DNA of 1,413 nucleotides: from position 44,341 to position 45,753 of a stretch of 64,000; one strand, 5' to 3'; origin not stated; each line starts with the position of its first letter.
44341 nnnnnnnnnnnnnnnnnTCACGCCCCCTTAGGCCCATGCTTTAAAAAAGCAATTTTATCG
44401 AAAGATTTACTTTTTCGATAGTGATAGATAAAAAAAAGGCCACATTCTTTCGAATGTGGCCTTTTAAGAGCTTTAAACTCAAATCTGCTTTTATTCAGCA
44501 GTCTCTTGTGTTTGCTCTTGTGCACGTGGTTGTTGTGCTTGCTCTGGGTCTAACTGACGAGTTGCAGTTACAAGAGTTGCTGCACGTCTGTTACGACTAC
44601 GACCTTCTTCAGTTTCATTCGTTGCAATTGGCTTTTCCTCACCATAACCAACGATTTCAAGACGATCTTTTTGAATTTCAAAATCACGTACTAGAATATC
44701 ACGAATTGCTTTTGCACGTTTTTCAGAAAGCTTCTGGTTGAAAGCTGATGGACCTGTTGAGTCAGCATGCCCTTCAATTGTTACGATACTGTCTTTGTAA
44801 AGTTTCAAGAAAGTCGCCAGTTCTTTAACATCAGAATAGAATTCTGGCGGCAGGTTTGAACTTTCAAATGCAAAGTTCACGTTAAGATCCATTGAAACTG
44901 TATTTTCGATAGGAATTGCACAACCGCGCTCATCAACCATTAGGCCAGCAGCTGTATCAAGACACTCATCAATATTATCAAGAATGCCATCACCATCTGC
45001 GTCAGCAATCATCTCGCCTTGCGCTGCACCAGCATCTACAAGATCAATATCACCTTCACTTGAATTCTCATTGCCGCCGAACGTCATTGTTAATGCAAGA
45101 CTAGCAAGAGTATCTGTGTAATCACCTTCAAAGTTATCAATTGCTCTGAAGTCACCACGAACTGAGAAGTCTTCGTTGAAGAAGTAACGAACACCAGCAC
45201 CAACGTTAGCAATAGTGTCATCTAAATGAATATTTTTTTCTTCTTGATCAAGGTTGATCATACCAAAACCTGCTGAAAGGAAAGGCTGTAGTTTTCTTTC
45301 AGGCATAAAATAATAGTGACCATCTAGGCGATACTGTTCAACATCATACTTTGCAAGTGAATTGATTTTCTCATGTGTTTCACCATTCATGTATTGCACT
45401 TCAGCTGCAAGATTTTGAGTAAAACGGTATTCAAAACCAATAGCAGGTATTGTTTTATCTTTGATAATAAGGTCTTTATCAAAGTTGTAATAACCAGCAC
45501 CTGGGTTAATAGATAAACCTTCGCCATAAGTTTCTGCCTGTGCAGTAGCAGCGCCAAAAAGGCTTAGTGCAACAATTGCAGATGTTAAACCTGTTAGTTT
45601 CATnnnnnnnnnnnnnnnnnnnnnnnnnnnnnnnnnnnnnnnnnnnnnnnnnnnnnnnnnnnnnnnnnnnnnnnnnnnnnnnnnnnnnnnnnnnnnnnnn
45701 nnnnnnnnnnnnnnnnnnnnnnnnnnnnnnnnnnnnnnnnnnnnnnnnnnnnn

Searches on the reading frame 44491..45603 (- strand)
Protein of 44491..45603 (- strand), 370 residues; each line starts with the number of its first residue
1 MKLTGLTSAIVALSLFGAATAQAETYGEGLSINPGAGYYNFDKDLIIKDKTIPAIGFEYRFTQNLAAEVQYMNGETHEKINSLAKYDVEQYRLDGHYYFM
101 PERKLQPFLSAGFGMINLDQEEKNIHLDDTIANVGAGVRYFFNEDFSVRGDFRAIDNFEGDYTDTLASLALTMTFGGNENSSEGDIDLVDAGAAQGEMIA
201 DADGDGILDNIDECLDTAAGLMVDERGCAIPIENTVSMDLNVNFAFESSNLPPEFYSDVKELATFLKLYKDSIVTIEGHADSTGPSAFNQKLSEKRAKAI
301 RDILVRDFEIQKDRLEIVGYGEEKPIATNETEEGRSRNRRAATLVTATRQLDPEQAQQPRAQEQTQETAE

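Call 105: search_protein_families(library=pfam, proteins=[window:44491-45603:-], max_evalue=0.00001)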
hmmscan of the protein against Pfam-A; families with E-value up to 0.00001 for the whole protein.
window:44491-45603:- (370 aa): 3 families
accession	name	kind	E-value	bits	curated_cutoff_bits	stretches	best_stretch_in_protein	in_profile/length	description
PF00691.25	OmpA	-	6e-24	84.7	27.2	1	244-339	2-98/98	OmpA family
PF13505.12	OMP_b-brl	-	2.6e-15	57.5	28.7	1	10-171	2-171/175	Outer membrane protein beta-barrel domain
PF05736.17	OprF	-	2.5e-10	40.9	23.5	1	10-178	14-183/184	OprF membrane domain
